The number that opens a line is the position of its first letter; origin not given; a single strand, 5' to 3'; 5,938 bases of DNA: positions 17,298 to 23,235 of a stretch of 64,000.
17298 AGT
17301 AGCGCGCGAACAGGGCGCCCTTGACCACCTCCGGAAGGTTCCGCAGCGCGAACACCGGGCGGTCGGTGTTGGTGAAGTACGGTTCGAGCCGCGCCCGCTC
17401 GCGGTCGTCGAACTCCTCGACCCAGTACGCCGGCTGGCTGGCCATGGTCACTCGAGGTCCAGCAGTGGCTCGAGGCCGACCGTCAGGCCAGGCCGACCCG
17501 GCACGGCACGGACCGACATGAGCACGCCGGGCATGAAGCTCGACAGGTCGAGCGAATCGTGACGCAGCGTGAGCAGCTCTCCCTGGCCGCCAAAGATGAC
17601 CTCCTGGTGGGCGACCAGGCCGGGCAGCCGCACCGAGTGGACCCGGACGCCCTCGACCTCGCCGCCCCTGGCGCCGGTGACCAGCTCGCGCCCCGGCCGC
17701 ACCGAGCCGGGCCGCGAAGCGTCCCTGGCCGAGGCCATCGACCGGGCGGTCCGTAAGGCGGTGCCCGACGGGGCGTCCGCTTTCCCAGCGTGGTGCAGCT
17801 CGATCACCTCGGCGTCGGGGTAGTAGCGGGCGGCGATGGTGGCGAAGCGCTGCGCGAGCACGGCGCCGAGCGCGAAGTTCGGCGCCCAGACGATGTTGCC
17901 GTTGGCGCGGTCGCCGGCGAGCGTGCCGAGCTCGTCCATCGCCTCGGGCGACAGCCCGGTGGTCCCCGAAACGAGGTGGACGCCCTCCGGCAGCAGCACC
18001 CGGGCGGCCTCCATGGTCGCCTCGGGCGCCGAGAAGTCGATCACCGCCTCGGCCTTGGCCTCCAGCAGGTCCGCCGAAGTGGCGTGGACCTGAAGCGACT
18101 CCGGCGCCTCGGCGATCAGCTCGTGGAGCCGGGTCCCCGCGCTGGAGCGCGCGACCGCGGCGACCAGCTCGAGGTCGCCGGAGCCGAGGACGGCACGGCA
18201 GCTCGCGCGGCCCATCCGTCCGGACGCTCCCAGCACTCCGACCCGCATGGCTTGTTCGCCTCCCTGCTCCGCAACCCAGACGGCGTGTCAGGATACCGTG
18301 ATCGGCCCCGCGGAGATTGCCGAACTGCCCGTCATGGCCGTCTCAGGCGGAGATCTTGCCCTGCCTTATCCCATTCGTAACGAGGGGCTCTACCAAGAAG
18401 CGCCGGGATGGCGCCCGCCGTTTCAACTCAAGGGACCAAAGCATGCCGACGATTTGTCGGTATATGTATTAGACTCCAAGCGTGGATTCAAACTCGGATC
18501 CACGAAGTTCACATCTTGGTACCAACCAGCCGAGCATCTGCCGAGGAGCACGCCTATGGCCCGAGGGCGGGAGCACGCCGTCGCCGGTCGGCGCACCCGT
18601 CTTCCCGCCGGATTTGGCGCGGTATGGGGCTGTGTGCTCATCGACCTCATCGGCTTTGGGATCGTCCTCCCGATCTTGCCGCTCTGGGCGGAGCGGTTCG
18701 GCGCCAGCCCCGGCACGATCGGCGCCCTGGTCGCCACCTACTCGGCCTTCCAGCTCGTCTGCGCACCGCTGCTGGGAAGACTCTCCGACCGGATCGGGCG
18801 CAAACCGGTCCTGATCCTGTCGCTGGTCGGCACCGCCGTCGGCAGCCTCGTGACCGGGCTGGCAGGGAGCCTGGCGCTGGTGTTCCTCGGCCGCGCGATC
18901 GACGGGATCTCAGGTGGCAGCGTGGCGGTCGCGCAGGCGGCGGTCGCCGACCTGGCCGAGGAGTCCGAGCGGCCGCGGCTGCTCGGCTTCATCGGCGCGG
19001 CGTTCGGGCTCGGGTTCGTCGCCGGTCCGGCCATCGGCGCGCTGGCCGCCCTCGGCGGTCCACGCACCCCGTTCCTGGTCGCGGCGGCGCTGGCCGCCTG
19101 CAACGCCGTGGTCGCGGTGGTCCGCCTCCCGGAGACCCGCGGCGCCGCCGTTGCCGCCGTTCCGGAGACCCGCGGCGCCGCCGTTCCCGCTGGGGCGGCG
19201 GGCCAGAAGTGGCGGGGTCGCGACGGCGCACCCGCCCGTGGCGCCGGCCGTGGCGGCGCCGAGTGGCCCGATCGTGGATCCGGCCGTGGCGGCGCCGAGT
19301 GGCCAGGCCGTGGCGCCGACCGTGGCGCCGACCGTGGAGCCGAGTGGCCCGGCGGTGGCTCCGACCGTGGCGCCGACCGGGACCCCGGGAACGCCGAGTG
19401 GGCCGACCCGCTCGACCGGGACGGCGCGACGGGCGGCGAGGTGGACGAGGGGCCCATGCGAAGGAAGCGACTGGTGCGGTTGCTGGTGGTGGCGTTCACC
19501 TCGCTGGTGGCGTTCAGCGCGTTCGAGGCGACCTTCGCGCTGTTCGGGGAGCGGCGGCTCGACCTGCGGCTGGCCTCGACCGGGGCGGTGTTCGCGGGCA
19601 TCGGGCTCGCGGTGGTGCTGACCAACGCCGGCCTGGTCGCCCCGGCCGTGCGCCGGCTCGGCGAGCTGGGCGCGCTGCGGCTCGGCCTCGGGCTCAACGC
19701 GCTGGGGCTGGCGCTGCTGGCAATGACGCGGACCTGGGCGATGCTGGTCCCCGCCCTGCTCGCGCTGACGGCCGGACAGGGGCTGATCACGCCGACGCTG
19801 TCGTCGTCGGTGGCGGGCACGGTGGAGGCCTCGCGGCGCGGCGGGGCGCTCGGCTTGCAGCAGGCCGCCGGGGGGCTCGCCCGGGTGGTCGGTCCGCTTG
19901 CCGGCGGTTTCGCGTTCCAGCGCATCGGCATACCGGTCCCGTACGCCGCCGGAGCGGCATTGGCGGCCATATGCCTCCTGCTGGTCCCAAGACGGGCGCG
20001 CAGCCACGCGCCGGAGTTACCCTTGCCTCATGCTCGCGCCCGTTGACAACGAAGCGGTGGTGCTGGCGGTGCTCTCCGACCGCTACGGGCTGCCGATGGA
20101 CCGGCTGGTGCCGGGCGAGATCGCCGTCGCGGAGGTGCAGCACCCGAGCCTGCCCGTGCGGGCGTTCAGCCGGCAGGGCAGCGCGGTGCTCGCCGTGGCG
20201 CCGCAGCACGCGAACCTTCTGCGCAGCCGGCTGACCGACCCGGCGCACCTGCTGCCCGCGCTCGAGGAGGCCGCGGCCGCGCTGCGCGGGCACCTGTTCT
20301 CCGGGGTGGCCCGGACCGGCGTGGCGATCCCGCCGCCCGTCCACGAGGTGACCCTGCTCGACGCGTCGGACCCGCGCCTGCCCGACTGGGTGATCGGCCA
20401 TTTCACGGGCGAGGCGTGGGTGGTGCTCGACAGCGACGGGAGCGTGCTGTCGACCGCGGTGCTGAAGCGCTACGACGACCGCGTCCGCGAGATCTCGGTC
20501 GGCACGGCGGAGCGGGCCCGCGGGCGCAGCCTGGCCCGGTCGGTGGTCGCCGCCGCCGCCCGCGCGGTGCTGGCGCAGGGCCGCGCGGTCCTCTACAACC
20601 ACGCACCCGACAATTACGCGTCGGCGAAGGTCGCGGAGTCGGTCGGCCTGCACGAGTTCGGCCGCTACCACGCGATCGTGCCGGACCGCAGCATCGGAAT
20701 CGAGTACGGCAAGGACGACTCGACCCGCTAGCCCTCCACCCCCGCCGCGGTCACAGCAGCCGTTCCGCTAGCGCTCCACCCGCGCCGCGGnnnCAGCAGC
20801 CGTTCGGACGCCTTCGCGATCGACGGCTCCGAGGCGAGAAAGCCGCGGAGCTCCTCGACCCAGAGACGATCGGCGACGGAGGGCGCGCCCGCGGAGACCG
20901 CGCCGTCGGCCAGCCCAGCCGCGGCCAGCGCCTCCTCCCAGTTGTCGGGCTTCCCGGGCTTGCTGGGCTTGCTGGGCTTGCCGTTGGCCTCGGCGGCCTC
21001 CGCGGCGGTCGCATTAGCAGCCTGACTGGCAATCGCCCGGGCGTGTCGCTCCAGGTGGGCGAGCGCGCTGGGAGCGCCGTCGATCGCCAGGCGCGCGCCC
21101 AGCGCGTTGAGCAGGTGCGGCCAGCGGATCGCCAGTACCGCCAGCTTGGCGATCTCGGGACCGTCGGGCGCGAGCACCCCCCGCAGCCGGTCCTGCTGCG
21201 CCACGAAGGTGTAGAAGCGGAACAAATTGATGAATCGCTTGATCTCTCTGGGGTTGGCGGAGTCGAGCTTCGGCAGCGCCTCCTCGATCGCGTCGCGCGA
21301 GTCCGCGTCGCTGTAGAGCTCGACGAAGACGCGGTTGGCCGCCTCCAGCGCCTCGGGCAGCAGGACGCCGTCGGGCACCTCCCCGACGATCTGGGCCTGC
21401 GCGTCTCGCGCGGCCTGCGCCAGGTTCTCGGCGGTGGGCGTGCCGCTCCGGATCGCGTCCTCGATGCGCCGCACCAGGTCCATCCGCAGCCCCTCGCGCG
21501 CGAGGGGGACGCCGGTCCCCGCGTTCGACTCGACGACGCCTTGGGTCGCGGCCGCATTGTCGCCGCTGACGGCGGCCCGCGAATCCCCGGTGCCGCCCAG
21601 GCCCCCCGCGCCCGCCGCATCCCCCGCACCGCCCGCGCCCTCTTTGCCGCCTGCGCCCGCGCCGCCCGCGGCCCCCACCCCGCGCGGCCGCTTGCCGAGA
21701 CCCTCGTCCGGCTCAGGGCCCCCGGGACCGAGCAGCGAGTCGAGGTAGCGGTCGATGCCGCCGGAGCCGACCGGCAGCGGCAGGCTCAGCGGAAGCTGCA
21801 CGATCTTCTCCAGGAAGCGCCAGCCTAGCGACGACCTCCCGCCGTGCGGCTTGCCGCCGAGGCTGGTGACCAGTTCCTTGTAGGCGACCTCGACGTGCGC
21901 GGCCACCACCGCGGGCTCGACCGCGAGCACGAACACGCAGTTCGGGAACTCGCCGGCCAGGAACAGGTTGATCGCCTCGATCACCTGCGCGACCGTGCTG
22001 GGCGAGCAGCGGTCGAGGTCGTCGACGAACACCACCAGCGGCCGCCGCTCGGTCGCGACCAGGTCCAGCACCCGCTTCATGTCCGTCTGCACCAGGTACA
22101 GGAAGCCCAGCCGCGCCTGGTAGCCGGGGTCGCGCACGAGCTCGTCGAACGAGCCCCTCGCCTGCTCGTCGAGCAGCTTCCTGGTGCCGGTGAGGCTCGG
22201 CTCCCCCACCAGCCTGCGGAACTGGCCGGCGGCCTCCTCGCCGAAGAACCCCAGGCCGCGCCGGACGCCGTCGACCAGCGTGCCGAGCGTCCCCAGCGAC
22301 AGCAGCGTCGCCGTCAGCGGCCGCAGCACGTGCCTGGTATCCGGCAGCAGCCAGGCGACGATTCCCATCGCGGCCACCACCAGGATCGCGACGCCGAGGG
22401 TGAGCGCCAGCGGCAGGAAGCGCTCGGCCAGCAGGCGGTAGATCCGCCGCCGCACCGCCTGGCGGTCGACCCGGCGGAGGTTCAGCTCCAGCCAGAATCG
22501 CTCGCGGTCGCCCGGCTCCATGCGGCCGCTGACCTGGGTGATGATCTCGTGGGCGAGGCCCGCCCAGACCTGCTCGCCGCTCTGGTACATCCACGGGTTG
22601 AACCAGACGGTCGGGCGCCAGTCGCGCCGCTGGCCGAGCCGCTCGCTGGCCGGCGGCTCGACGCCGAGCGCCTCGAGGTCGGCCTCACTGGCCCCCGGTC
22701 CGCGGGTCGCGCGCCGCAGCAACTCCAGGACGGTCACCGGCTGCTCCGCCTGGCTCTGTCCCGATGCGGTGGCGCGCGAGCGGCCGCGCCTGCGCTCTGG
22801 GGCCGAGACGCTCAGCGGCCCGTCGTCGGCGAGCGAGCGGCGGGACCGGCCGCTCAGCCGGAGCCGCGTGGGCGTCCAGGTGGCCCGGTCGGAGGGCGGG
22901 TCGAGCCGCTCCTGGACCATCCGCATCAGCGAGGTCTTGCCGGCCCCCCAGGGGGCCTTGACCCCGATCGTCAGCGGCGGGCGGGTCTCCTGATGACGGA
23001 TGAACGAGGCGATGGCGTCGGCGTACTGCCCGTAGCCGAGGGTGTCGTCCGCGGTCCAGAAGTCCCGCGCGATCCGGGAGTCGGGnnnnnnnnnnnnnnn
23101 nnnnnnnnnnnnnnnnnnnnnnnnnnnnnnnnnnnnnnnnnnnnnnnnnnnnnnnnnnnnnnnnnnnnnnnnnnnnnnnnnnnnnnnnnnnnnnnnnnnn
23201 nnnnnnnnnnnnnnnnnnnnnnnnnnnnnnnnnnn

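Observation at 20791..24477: Single 1228-aa gene fusing TIR, a complete NB-ARC/STAND ATPase and a complete membrane-inserted KAP NTPase: candidate undescribed immune sensor-effector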

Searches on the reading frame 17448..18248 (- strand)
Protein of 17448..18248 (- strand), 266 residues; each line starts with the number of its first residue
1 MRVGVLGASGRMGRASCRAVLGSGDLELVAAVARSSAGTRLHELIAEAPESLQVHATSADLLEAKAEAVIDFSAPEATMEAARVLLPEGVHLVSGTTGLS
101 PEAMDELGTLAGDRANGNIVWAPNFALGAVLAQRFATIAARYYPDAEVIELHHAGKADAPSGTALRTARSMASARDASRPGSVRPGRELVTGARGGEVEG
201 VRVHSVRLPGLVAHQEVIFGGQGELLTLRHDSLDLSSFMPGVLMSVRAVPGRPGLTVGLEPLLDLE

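Call 12: search_protein_families(library=pfam, proteins=[window:17448-18248:-], max_evalue=0.001)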
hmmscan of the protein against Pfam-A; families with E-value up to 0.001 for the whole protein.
window:17448-18248:- (266 aa): 3 families
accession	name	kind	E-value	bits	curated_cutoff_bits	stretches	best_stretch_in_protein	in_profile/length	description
PF05173.19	DapB_C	-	2.3e-28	99.1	27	1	128-260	1-118/121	Dihydrodipicolinate reductase, C-terminus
PF01113.26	DapB_N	-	3.3e-26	92.3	25.6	1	1-125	1-124/124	Dihydrodipicolinate reductase, N-terminus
PF01118.30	Semialdhyde_dh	-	1.5e-05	25.8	26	1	2-94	1-95/121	Semialdehyde dehydrogenase, NAD binding domain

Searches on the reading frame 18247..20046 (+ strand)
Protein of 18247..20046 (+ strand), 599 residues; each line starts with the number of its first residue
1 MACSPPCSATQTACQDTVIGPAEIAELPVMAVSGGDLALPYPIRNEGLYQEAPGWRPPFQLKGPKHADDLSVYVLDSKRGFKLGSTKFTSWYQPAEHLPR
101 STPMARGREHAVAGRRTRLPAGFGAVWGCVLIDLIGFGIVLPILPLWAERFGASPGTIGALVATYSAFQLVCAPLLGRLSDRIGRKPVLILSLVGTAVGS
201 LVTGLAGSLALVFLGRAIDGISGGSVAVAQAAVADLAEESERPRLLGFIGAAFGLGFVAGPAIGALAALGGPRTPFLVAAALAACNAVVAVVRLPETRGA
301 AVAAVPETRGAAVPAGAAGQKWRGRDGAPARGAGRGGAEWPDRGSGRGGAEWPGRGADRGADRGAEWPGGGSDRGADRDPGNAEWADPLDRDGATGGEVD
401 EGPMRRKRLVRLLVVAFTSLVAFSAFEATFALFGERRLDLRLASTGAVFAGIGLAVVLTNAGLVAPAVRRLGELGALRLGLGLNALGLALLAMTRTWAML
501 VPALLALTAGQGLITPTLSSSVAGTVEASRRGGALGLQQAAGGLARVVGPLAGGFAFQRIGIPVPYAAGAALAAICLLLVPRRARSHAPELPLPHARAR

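Call 12: search_protein_families(library=pfam, proteins=[window:18247-20046:+], max_evalue=0.001)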
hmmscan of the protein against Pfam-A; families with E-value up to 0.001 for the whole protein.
window:18247-20046:+ (599 aa): 3 families
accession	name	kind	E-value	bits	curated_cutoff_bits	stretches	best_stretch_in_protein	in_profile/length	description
PF07690.21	MFS_1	-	1.7e-52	178.9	33.4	2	127-493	2-287/347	Major Facilitator Superfamily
PF00083.30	Sugar_tr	-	3.8e-08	33.1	22.3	1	157-297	47-194/452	Sugar (and other) transporter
PF13347.12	MFS_2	-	2.6e-05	23.4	27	0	128-266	231-375/427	MFS/sugar transport protein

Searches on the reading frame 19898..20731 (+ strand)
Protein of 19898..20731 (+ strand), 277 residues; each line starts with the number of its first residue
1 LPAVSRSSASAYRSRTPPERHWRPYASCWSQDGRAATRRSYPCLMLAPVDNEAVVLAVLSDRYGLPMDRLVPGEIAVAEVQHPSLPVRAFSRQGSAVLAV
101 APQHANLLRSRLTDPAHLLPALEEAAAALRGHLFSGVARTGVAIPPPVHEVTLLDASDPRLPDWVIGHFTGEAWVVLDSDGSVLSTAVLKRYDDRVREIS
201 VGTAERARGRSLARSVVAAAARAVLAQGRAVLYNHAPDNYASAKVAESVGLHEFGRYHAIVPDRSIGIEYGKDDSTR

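Call 12: search_protein_families(library=pfam, proteins=[window:19898-20731:+], max_evalue=0.001)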
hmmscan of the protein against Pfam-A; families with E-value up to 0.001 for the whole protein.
window:19898-20731:+ (277 aa): 3 families
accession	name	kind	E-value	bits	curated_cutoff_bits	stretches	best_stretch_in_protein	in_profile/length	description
PF13302.13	Acetyltransf_3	-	1.2e-05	26.5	25.4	1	171-251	53-137/138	Acetyltransferase (GNAT) domain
PF12746.13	GNAT_acetyltran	-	1.7e-05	25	26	1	179-259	164-242/243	GNAT acetyltransferase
PF00583.31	Acetyltransf_1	-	2.5e-05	24.9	20.7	1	160-250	18-115/116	Acetyltransferase (GNAT) family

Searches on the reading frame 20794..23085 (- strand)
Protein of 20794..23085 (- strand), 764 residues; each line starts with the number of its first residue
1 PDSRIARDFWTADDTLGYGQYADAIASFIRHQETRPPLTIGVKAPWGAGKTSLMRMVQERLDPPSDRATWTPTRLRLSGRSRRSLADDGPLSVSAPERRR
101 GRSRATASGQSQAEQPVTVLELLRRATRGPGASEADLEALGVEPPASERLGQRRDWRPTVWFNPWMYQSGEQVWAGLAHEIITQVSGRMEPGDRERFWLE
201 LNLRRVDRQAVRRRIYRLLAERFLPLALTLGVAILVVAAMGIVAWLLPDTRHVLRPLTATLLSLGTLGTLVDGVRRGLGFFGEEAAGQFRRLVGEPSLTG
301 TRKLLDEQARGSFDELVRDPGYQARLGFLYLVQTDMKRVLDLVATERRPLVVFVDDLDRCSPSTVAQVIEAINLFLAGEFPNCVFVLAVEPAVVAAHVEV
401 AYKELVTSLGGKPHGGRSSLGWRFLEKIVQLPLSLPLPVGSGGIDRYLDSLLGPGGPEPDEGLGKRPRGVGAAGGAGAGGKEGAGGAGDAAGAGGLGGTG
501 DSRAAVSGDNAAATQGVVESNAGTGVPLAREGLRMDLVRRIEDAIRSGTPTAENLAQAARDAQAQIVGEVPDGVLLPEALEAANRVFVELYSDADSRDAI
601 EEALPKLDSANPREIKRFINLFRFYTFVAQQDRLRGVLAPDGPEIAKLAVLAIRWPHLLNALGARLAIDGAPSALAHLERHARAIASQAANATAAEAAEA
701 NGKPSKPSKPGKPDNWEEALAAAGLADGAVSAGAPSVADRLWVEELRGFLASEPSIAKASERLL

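Call 28: find_homologous_proteins(query=window:20794-23085:-, max_evalue=1e-10)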
Query window:20794-23085:- (764 aa): 1307 proteins with E <= 1e-10 among 8000 candidates; the best 120 are listed.
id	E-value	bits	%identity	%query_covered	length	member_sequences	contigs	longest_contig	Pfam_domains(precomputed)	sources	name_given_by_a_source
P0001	0.0e+0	1674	100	100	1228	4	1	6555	PF07693.21,PF00004.36,PF13401.13,PF13191.13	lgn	-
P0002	0.0e+0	1431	86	100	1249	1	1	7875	PF07693.21,PF00004.36,PF13401.13,PF13191.13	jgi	jgi:KAP family P-loop domain/NB-ARC domain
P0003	0.0e+0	1400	85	100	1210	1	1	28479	PF07693.21,PF00004.36,PF13401.13,PF00931.29,PF13191.13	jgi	jgi:Cdc6-like AAA superfamily ATPase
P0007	0.0e+0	1352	82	100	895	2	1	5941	PF07693.21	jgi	jgi:KAP-like P-loop domain-containing protein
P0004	0.0e+0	1284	81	100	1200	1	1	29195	PF07693.21,PF05729.19,PF00004.36,PF13401.13,PF20720.4,PF00931.29,PF13191.13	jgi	jgi:hypothetical protein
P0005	0.0e+0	1264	80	100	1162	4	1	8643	PF07693.21,PF24883.3,PF05729.19,PF00004.36,PF13401.13,PF00931.29,PF13191.13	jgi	jgi:hypothetical protein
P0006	0.0e+0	1252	79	100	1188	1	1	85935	PF07693.21,PF24883.3,PF05729.19,PF00004.36,PF13401.13,PF01637.25,PF00931.29,PF13191.13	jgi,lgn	jgi:hypothetical protein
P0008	0.0e+0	1077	71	100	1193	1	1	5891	PF07693.21,PF13401.13,PF13676.12,PF00931.29,PF13191.13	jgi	jgi:hypothetical protein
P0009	0.0e+0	1060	68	100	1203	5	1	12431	PF07693.21,PF05729.19,PF13401.13,PF00931.29,PF13191.13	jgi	jgi:hypothetical protein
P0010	6.8e-295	999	67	100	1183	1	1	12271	PF07693.21,PF13401.13,PF13676.12,PF25199.2,PF00931.29,PF13191.13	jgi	jgi:KAP family P-loop domain/NB-ARC domain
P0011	1.6e-288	977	66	100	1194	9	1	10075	PF07693.21,PF05729.19,PF13401.13,PF13676.12,PF00931.29,PF13191.13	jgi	jgi:hypothetical protein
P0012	1.0e-287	975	65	100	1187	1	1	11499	PF07693.21,PF13401.13,PF13676.12,PF00931.29,PF13191.13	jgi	jgi:hypothetical protein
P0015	2.0e-285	967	65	100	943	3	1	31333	PF07693.21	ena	-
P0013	5.8e-285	966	65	100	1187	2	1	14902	PF07693.21,PF13401.13,PF13676.12,PF00931.29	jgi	jgi:hypothetical protein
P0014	8.7e-284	962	64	100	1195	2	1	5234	PF07693.21,PF13401.13,PF13676.12,PF00931.29,PF13191.13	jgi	-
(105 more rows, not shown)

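Call 58: search_solved_structures(query=window:20794-23085:-, max_evalue=1)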
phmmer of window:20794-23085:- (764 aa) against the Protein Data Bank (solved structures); distinct sequences matched with E-value up to 1: 2.
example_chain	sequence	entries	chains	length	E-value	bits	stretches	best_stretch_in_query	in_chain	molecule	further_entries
7znu_A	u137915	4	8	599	0.078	14.7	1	33-83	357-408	Beta-(1-->2)glucan export ATP-binding/permease protein NdvA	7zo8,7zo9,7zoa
7xpc_A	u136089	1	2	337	0.5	12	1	27-90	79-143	D-glycerate-3-kinase (GLYK)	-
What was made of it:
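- Closest known: KAP family P-loop NTPases. Different: No solved structure is detectably related (call 58).
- Tried and rejected: Solved KAP structure: none found by sequence (call 58).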
